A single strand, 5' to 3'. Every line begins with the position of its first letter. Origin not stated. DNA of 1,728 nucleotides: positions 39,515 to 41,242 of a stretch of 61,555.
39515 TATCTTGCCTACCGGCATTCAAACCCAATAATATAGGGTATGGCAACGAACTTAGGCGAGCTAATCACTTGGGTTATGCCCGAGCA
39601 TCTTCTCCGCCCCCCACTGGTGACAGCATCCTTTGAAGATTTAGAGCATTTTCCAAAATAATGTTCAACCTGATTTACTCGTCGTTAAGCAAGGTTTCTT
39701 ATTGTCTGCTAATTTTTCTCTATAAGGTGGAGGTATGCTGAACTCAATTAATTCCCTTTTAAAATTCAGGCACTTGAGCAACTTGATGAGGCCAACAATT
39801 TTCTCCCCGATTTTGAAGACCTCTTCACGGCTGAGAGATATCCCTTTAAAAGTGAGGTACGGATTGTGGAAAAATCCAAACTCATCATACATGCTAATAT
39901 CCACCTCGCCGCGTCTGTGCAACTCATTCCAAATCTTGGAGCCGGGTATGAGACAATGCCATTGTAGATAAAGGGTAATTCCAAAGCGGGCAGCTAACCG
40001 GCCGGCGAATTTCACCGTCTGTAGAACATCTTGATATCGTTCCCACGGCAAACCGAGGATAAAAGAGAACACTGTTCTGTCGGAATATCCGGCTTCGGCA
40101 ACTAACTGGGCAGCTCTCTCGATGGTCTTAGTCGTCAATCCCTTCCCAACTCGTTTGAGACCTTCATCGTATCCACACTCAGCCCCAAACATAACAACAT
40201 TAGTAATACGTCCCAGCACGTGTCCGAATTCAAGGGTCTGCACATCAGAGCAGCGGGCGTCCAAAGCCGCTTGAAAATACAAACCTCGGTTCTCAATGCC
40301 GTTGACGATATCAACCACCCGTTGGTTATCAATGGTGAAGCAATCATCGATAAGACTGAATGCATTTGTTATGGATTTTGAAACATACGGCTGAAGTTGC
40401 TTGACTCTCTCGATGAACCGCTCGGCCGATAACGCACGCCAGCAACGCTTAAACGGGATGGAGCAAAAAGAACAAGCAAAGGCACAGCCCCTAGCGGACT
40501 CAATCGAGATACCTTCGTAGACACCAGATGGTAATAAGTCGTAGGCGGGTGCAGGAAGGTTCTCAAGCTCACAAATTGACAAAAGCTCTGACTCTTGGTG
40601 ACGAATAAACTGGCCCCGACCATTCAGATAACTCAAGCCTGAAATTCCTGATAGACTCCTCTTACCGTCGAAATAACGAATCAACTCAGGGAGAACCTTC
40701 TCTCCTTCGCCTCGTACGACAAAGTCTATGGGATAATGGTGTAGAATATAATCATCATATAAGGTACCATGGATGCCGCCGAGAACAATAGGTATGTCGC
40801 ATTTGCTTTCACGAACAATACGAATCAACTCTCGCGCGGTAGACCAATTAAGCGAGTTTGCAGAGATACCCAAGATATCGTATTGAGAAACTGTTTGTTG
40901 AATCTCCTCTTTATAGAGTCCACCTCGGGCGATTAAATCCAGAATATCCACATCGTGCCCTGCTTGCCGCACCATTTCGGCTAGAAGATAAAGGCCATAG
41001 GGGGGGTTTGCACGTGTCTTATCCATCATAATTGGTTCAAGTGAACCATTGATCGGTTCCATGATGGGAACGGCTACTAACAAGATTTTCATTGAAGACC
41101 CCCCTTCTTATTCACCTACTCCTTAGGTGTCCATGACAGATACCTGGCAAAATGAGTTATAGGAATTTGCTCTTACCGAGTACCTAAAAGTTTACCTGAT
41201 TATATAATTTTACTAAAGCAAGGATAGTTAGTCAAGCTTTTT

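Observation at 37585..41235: Minimal two-radical-SAM RiPP cluster with an NHLP-like precursor and a Cys-free cationic Val/Ala core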

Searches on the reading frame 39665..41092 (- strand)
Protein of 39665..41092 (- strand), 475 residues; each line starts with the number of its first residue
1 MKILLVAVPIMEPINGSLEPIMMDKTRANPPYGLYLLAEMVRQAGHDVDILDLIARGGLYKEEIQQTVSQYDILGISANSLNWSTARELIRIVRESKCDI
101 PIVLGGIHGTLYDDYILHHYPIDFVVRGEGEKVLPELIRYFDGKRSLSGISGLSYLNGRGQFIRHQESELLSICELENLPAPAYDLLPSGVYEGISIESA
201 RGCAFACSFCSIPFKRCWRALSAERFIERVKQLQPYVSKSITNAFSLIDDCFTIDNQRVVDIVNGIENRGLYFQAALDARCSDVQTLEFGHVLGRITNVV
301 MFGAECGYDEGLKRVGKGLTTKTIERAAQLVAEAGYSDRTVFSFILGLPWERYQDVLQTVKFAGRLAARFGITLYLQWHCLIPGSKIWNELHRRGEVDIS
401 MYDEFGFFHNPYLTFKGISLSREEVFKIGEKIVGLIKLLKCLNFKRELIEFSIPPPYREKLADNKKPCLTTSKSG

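Call 3: search_protein_families(library=pfam, proteins=[window:39665-41092:-], max_evalue=1)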
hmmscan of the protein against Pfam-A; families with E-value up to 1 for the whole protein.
window:39665-41092:- (475 aa): 5 families
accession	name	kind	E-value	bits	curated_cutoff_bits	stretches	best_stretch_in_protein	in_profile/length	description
PF02310.24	B12-binding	-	1.7e-18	67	32.1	1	30-137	13-120/121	B12 binding domain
PF04055.27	Radical_SAM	-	2.5e-11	44.5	29.5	1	198-363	2-166/166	Radical SAM superfamily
PF13439.12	Glyco_transf_4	-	0.0076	16.7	28.5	1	35-100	9-75/170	Glycosyltransferase Family 4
PF19864.5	Radical_SAM_N2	-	0.043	13.7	29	1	94-142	80-126/151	Radical SAM proteins, N-terminal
PF04016.18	DUF364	-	0.17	11.9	23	1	37-107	23-96/147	Putative heavy-metal chelation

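Call 4: search_protein_families(library=ncbifam, proteins=[window:39665-41092:-], max_evalue=1)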
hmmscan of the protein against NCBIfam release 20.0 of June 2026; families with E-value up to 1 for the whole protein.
window:39665-41092:- (475 aa): 31 families (the best 25 are shown)
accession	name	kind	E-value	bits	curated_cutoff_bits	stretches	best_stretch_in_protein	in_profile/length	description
NF050148.1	rSAM_ApyD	equivalog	2.6e-40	138.5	750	1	28-390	22-392/645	RiPP biosynthesis radical SAM protein ApyD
TIGR02026.1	BchE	equivalog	5e-31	108.1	481.35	1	28-437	19-428/497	magnesium-protoporphyrin IX monomethyl ester anaerobic oxidative cyclase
TIGR03471.1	HpnJ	equivalog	2.5e-25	89.3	577.6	1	62-406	60-405/472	hopanoid biosynthesis associated radical SAM protein HpnJ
TIGR04013.1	B12_SAM_MJ_1487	hypoth_equivalog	1.4e-24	86.7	251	1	62-391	36-357/382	TIGR04013 family B12-binding domain/radical SAM domain-containing protein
TIGR04367.1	HpnR_B12_rSAM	equivalog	2.2e-22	79.3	650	1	31-323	22-312/490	hopanoid C-3 methylase HpnR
TIGR04014.1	B12_SAM_MJ_0865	equivalog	3.5e-19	68.9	360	1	32-363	12-333/434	methyl-coenzyme M reductase glutamine C-methyltransferase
TIGR04072.2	rSAM_ladder_B12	equivalog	1.3e-18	66.9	360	1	31-366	18-349/443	lipid biosynthesis B12-binding/radical SAM protein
TIGR04479.1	bcpD_PhpK_rSAM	subfamily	1.5e-18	66.5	600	1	36-365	77-408/504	PhpK family radical SAM P-methyltransferase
NF038361.1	rSAM_Sden_1168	equivalog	2.9e-17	62.4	575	1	27-274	81-360/560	Sden_1168 family B12-binding radical SAM P-methyltransferase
NF033712.0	B12_rSAM_KedN5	subfamily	1.3e-13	50.1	700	1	60-211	49-212/624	KedN5 family methylcobalamin-dependent radical SAM C-methyltransferase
TIGR03975.1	rSAM_ocin_1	subfamily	7.7e-13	47.8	281.85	1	69-236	127-309/606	RiPP maturation radical SAM C-methyltransferase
TIGR04385.1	B12_rSAM_cofa1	equivalog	6.1e-12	45.5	450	1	23-411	13-414/438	B12 lower ligand biosynthesis radical SAM protein BzaD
TIGR04190.1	B12_SAM_Ta0216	equivalog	9.6e-12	44.2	500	2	31-159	37-170/554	TIGR04190 family B12-binding domain/radical SAM domain protein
TIGR04295.1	B12_rSAM_oligo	hypoth_equivalog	2.6e-10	39.6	400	1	34-318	28-315/422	TIGR04295 family B12-binding domain-containing radical SAM protein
NF040542.1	rSAM_RCCLKC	equivalog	7.4e-10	38.5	450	1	39-362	21-346/423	arsinothricin biosynthesis radical SAM protein ArsL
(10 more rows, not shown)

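Call 12: find_homologous_proteins(query=window:39665-41092:-, max_evalue=1e-10)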
Query window:39665-41092:- (475 aa): 383 proteins with E <= 1e-10 among 8000 candidates; the best 120 are listed.
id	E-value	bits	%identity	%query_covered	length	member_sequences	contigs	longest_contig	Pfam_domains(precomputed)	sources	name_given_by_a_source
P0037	0.0e+0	1092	100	100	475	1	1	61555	PF04055.28,PF02310.25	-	-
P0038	2.5e-175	602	55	96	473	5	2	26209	PF04055.28,PF02310.25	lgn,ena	-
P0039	5.0e-165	568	53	96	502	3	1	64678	PF04055.28,PF02310.25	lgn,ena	-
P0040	1.1e-160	554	50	98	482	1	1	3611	PF04055.28,PF02310.25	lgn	-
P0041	1.6e-157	543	51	96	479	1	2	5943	PF04055.28,PF02310.25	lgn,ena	-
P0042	1.7e-132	461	45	96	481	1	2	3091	PF04055.28,PF02310.25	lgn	-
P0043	1.0e-131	458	47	96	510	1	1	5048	PF04055.28,PF02310.25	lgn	-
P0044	2.0e-129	450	46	96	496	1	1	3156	PF04055.28,PF02310.25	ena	-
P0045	7.5e-129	449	45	96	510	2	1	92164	PF04055.28,PF02310.25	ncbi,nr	ncbi:MAG: radical SAM protein [Luteitalea sp.]|nr:radical SAM protein [Luteitalea sp.]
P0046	1.0e-128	448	46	96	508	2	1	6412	PF04055.28,PF02310.25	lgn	-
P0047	6.6e-127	442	45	96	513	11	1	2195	PF04055.28,PF02310.25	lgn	-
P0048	2.0e-126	440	45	96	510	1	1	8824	PF04055.28,PF02310.25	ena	-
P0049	6.3e-125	436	43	96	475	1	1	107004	PF04055.28,PF02310.25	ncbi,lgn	-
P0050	1.1e-123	432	43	96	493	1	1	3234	PF04055.28,PF02310.25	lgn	-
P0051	3.5e-123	430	46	98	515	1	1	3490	PF04055.28,PF02310.25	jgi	jgi:radical SAM superfamily enzyme YgiQ (UPF0313 family)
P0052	4.6e-123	429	44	96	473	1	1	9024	PF04055.28,PF02310.25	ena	-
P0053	2.2e-122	427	42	96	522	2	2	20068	PF04055.28,PF02310.25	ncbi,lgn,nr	ncbi:Anaerobic magnesium-protoporphyrin IX monomethyl ester cyclase [Planctomycetaceae bacterium]|nr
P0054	2.7e-121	424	42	96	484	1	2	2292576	PF04055.28,PF02310.25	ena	-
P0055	4.0e-121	423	44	96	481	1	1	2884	PF04055.28,PF02310.25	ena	-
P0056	2.2e-120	421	45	91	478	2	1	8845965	PF04055.28,PF02310.25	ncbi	-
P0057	1.7e-119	418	43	94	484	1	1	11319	PF04055.28,PF02310.25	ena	-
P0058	3.2e-119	417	43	96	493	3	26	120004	PF04055.28,PF02310.25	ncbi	ncbi:MAG: radical SAM protein [Alphaproteobacteria bacterium]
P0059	3.3e-119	417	42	96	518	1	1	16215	PF04055.28,PF02310.25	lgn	-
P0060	3.9e-119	416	44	93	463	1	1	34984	PF04055.28,PF02310.25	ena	-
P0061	5.0e-119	416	42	96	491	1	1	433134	PF04055.28,PF02310.25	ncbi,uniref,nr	ncbi:B12-binding domain-containing radical SAM protein [Arcobacter sp. LA11]|uniref:B12-binding doma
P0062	9.5e-119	415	41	97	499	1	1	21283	PF04055.28,PF02310.25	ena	-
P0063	1.1e-118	415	42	96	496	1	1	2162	PF04055.28,PF02310.25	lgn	-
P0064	2.6e-118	414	42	96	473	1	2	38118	PF04055.28,PF02310.25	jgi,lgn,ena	-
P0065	2.8e-118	414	41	96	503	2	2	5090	PF04055.28,PF02310.25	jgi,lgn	jgi:anaerobic magnesium-protoporphyrin IX monomethyl ester cyclase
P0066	3.0e-118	414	41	96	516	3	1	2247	PF04055.28,PF02310.25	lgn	-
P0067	3.4e-118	413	42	96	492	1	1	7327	PF04055.28,PF02310.25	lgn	-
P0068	1.2e-117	412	41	96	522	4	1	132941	PF04055.28,PF02310.25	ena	-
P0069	1.2e-117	412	41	96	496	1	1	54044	PF04055.28,PF02310.25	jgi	jgi:anaerobic magnesium-protoporphyrin IX monomethyl ester cyclase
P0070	2.2e-117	411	42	96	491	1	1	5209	PF04055.28,PF02310.25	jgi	jgi:anaerobic magnesium-protoporphyrin IX monomethyl ester cyclase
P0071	3.0e-117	410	41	96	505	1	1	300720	PF04055.28,PF02310.25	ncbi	ncbi:B12-binding domain-containing radical SAM protein [Kribbella sp. NPDC054772]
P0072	3.7e-117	410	41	96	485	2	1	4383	PF04055.28,PF02310.25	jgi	jgi:radical SAM superfamily enzyme YgiQ (UPF0313 family)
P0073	5.1e-117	409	41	96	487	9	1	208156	PF04055.28,PF02310.25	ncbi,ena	-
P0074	7.1e-117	409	41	96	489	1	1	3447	PF04055.28,PF02310.25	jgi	jgi:anaerobic magnesium-protoporphyrin IX monomethyl ester cyclase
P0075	8.0e-117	409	41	97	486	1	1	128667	PF04055.28,PF02310.25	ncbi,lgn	ncbi:MAG: B12-binding domain-containing radical SAM protein [Candidatus Omnitrophota bacterium]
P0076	8.6e-117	409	41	96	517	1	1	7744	PF04055.28,PF02310.25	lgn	-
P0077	1.8e-116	408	41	98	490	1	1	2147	PF04055.28,PF02310.25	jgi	jgi:anaerobic magnesium-protoporphyrin IX monomethyl ester cyclase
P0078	1.9e-116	408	41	96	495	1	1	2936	PF04055.28,PF02310.25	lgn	-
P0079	2.0e-116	408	41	96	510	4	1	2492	PF04055.28,PF02310.25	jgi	-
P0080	2.5e-116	407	39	96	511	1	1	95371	PF04055.28,PF02310.25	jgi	jgi:radical SAM superfamily enzyme YgiQ (UPF0313 family)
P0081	2.5e-116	407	41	96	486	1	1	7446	PF04055.28,PF02310.25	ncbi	-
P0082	2.7e-116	407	41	96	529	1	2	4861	PF04055.28,PF02310.25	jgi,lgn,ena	-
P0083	2.8e-116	407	40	96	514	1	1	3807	PF04055.28,PF02310.25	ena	-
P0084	2.8e-116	407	41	96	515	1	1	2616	PF04055.28,PF02310.25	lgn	-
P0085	2.8e-116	407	42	96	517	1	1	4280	PF04055.28,PF02310.25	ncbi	-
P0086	3.1e-116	407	41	96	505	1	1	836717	PF04055.28,PF02310.25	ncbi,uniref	ncbi:B12-binding domain-containing radical SAM protein [Kribbella sp. NPDC004875]|uniref:B12-binding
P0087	4.2e-116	406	39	100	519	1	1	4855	PF04055.28,PF02310.25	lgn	-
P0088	4.5e-116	406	41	96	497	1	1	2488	PF04055.28,PF02310.25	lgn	-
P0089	4.6e-116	406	42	96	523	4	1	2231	PF04055.28,PF02310.25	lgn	-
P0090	5.3e-116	406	40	96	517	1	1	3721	PF04055.28,PF02310.25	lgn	-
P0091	5.9e-116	406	40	96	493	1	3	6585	PF04055.28,PF02310.25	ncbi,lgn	-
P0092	7.8e-116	406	41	96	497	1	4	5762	PF04055.28,PF02310.25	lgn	-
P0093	8.7e-116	405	41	96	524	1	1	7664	PF04055.28,PF02310.25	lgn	-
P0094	1.3e-115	405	40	96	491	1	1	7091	PF04055.28,PF02310.25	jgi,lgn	jgi:radical SAM superfamily enzyme YgiQ (UPF0313 family)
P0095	1.4e-115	405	42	96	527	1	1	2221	PF04055.28,PF02310.25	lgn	-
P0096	1.8e-115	404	39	96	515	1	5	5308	PF04055.28,PF02310.25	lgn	-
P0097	2.4e-115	404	41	96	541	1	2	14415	PF04055.28,PF02310.25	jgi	jgi:anaerobic magnesium-protoporphyrin IX monomethyl ester cyclase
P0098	2.5e-115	404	42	97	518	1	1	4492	PF04055.28,PF02310.25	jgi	jgi:anaerobic magnesium-protoporphyrin IX monomethyl ester cyclase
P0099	4.9e-115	403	41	96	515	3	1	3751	PF04055.28,PF02310.25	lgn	-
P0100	5.8e-115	403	41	92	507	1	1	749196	PF04055.28,PF02310.25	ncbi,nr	ncbi:MAG: radical SAM protein [Azospirillaceae bacterium]|nr:radical SAM protein [Azospirillaceae ba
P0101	7.5e-115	402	42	96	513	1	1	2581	PF04055.28,PF02310.25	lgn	-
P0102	1.1e-114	402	40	96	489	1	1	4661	PF04055.28,PF02310.25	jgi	jgi:radical SAM superfamily enzyme YgiQ (UPF0313 family)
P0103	1.4e-114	401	42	97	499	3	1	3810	PF04055.28,PF02310.25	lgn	-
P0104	1.5e-114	401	40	96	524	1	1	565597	PF04055.28,PF02310.25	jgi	jgi:anaerobic magnesium-protoporphyrin IX monomethyl ester cyclase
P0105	2.3e-114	401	41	96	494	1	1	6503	PF04055.28,PF02310.25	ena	-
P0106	2.4e-114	401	40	96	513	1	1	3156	PF04055.28,PF02310.25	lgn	-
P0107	2.5e-114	401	40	99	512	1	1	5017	PF04055.28,PF02310.25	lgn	-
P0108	3.5e-114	400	41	96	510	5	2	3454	PF04055.28,PF02310.25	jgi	jgi:anaerobic magnesium-protoporphyrin IX monomethyl ester cyclase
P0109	3.8e-114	400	41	94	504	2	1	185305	PF04055.28,PF02310.25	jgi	jgi:radical SAM superfamily enzyme YgiQ (UPF0313 family)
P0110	4.2e-114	400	40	96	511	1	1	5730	PF04055.28,PF02310.25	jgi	jgi:anaerobic magnesium-protoporphyrin IX monomethyl ester cyclase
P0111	4.7e-114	400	40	96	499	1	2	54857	PF04055.28,PF02310.25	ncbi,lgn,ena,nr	ncbi:MAG: radical SAM protein [Acidobacteriota bacterium]|nr:radical SAM protein [Acidobacteriota ba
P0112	1.0e-113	399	41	93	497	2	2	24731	PF04055.28,PF02310.25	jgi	-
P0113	1.1e-113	398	40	96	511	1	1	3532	PF04055.28,PF02310.25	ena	-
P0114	1.3e-113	398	40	96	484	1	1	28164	PF04055.28,PF02310.25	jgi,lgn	-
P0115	1.3e-113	398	39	96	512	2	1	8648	PF04055.28,PF02310.25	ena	-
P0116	1.4e-113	398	41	96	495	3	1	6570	PF04055.28,PF02310.25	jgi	jgi:anaerobic magnesium-protoporphyrin IX monomethyl ester cyclase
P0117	1.6e-113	398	41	96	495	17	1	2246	PF04055.28,PF02310.25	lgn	-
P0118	1.9e-113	398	40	96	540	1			PF04055.28,PF02310.25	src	-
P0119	3.0e-113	397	41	96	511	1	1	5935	PF04055.28,PF02310.25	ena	-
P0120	3.8e-113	397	39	96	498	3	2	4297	PF04055.28,PF02310.25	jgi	jgi:anaerobic magnesium-protoporphyrin IX monomethyl ester cyclase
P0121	3.8e-113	397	40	96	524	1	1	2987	PF04055.28,PF02310.25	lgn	-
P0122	4.2e-113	397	42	96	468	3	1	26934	PF04055.28,PF02310.25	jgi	-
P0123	4.8e-113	396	41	96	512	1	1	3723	PF04055.28,PF02310.25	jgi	jgi:anaerobic magnesium-protoporphyrin IX monomethyl ester cyclase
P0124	8.0e-113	396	40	96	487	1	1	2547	PF04055.28,PF02310.25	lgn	-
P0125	1.2e-112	395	41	96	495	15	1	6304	PF04055.28,PF02310.25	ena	-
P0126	1.5e-112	395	41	96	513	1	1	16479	PF04055.28,PF02310.25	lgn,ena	-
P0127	1.6e-112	395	39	96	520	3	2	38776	PF04055.28,PF02310.25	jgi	jgi:radical SAM superfamily enzyme YgiQ (UPF0313 family)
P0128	1.9e-112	394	40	96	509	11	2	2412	PF04055.28,PF02310.25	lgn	-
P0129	2.0e-112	394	39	96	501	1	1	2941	PF04055.28,PF02310.25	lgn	-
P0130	2.3e-112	394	40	96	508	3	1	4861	PF04055.28,PF02310.25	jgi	jgi:radical SAM superfamily enzyme YgiQ (UPF0313 family)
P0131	2.3e-112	394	40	96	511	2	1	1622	PF04055.28,PF02310.25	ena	-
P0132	2.4e-112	394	39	97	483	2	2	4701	PF04055.28,PF02310.25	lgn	-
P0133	2.6e-112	394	40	93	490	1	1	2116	PF04055.28,PF02310.25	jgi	jgi:anaerobic magnesium-protoporphyrin IX monomethyl ester cyclase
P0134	3.1e-112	394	40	96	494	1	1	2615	PF04055.28,PF02310.25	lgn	-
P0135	3.2e-112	394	40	96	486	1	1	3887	PF04055.28,PF02310.25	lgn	-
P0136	3.8e-112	393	40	97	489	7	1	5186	PF04055.28,PF02310.25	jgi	jgi:anaerobic magnesium-protoporphyrin IX monomethyl ester cyclase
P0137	4.1e-112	393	39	96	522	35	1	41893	PF04055.28,PF02310.25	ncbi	-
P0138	4.7e-112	393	39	96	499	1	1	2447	PF04055.28,PF02310.25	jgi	jgi:radical SAM superfamily enzyme YgiQ (UPF0313 family)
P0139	4.9e-112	393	42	96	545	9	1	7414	PF04055.28,PF02310.25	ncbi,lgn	ncbi:B12-binding domain-containing radical SAM protein [Actinomadura luteofluorescens]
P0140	6.2e-112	393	38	96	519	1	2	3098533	PF04055.28,PF02310.25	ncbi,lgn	ncbi:MAG: radical SAM protein [Rhizomicrobium sp.]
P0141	6.7e-112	393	40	96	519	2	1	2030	PF04055.28,PF02310.25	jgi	jgi:anaerobic magnesium-protoporphyrin IX monomethyl ester cyclase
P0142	8.5e-112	392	40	93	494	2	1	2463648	PF04055.28,PF02310.25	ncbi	ncbi:MAG: radical SAM protein [Pseudomonadota bacterium]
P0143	8.9e-112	392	41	96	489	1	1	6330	PF04055.28,PF02310.25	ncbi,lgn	-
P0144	1.3e-111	392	40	96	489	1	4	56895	PF04055.28,PF02310.25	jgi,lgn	jgi:anaerobic magnesium-protoporphyrin IX monomethyl ester cyclase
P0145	1.3e-111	392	41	93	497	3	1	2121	PF04055.28,PF02310.25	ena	-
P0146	1.5e-111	391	41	96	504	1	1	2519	PF04055.28,PF02310.25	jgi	jgi:anaerobic magnesium-protoporphyrin IX monomethyl ester cyclase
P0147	1.5e-111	391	41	93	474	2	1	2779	PF04055.28,PF02310.25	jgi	-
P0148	1.6e-111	391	39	96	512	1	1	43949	PF04055.28,PF02310.25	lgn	-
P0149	1.7e-111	391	41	96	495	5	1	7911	PF04055.28,PF02310.25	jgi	jgi:anaerobic magnesium-protoporphyrin IX monomethyl ester cyclase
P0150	2.7e-111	391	39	96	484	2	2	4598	PF04055.28,PF02310.25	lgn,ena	-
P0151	2.8e-111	391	41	95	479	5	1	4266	PF04055.28,PF02310.25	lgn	-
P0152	2.9e-111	390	40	96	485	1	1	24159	PF04055.28,PF02310.25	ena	-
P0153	3.6e-111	390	40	93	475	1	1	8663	PF04055.28,PF02310.25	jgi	jgi:radical SAM superfamily enzyme YgiQ (UPF0313 family)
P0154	3.8e-111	390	40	96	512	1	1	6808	PF04055.28,PF02310.25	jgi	jgi:anaerobic magnesium-protoporphyrin IX monomethyl ester cyclase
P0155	4.2e-111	390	40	92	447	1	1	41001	PF04055.28,PF02310.25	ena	-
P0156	4.5e-111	390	40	96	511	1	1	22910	PF04055.28,PF02310.25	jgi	jgi:radical SAM superfamily enzyme YgiQ (UPF0313 family)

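Call 14: find_encoding_contigs(protein=P0038, flank=8000, max_places=4)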
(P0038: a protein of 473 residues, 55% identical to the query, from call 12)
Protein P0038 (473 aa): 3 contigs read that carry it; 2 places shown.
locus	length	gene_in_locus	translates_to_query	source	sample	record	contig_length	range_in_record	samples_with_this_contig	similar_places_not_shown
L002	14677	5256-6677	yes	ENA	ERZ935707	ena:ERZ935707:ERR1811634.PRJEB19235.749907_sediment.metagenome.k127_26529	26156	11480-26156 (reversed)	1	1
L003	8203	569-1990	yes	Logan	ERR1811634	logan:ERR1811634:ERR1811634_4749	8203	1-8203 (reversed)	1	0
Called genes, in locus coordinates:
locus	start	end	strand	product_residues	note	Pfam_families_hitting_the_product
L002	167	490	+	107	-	-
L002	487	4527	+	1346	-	PF07494:Reg_prop (faint), PF07495:Y_Y_Y, PF00512:HisKA, PF02518:HATPase_c, PF00072:Response_reg, PF00165:HTH_AraC (weak), PF12833:HTH_18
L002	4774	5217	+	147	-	-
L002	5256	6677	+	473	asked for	PF02310:B12-binding, PF04055:Radical_SAM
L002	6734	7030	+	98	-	-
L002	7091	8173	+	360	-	PF04055:Radical_SAM, PF13186:SPASM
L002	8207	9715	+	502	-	PF02310:B12-binding, PF04055:Radical_SAM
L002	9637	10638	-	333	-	PF07584:BatA (faint), PF00092:VWA, PF13519:VWA_2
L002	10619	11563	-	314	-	-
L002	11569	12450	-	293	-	PF01882:DUF58, PF13519:VWA_2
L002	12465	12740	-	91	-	-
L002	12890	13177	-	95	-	-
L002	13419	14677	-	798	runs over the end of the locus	PF11954:DUF3471 (faint), PF01841:Transglut_core, PF13428:TPR_14 (faint), PF00515:TPR_1 (weak), PF07719:TPR_2 (weak), PF13181:TPR_8 (weak)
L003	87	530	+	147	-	-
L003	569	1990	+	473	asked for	PF02310:B12-binding, PF04055:Radical_SAM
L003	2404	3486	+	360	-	PF04055:Radical_SAM, PF13186:SPASM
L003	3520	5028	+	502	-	PF02310:B12-binding, PF04055:Radical_SAM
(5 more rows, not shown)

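Call 15: find_encoding_contigs(protein=P0039, flank=8000, max_places=4)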
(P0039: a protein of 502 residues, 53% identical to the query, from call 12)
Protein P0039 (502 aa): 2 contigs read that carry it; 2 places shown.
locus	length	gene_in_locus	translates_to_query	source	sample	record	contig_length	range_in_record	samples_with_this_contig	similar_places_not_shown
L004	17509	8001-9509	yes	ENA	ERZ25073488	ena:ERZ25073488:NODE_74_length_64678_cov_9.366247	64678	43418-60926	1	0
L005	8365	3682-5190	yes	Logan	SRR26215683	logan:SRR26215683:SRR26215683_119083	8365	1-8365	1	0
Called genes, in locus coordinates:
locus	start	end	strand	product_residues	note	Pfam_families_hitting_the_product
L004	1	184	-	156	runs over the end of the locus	-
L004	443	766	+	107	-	-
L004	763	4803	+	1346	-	PF07494:Reg_prop (faint), PF07495:Y_Y_Y, PF00512:HisKA, PF02518:HATPase_c, PF00072:Response_reg, PF00165:HTH_AraC (weak), PF12833:HTH_18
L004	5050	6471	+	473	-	PF02310:B12-binding, PF04055:Radical_SAM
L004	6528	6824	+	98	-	-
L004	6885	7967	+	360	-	PF04055:Radical_SAM, PF13186:SPASM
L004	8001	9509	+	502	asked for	PF02310:B12-binding, PF04055:Radical_SAM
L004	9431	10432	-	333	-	PF07584:BatA (faint), PF00092:VWA, PF13519:VWA_2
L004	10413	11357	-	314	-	-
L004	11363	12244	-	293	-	PF01882:DUF58, PF13519:VWA_2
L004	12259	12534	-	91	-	-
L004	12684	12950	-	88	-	-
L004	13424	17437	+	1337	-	PF12706:Lactamase_B_2 (faint), PF16656:Pur_ac_phosph_N, PF00932:LTD, PF16656:Pur_ac_phosph_N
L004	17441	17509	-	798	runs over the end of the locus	PF11954:DUF3471 (faint), PF01841:Transglut_core, PF13428:TPR_14 (faint), PF00515:TPR_1 (weak), PF07719:TPR_2 (weak), PF13181:TPR_8 (weak)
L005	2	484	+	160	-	?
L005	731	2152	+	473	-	PF02310:B12-binding, PF04055:Radical_SAM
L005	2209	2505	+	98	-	-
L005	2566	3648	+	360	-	PF04055:Radical_SAM, PF13186:SPASM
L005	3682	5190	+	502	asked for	PF02310:B12-binding, PF04055:Radical_SAM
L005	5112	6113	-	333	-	PF07584:BatA (faint), PF00092:VWA, PF13519:VWA_2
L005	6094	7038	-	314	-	-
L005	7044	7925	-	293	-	PF01882:DUF58, PF13519:VWA_2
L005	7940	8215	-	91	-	-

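Call 21: find_encoding_contigs(protein=P0045, flank=6000, max_places=2)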
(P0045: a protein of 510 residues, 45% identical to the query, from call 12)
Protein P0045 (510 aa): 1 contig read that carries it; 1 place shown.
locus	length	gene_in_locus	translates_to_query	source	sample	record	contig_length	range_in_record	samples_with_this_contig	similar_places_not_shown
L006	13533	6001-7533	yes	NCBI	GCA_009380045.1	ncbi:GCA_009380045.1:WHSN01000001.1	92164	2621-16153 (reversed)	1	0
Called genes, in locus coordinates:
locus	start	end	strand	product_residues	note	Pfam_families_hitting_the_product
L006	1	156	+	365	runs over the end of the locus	PF00005:ABC_tran, PF13304:AAA_21 (faint), PF08402:TOBE_2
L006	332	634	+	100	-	-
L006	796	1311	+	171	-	-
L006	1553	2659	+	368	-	PF01636:APH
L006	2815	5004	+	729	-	PF17914:HopA1, PF05147:LANC_like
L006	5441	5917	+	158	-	-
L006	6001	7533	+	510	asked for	PF02310:B12-binding, PF04055:Radical_SAM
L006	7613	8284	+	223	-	-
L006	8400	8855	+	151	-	-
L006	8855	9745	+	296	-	PF01546:Peptidase_M20, PF07687:M20_dimer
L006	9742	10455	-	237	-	-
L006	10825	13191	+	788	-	PF08448:PAS_4, PF13426:PAS_9 (weak), PF13185:GAF_2, PF00158:Sigma54_activat, PF14532:Sigma54_activ_2, PF07728:AAA_5, PF25601:AAA_lid_14, PF02954:HTH_8, +7 more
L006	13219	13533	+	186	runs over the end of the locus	PF12680:SnoaL_2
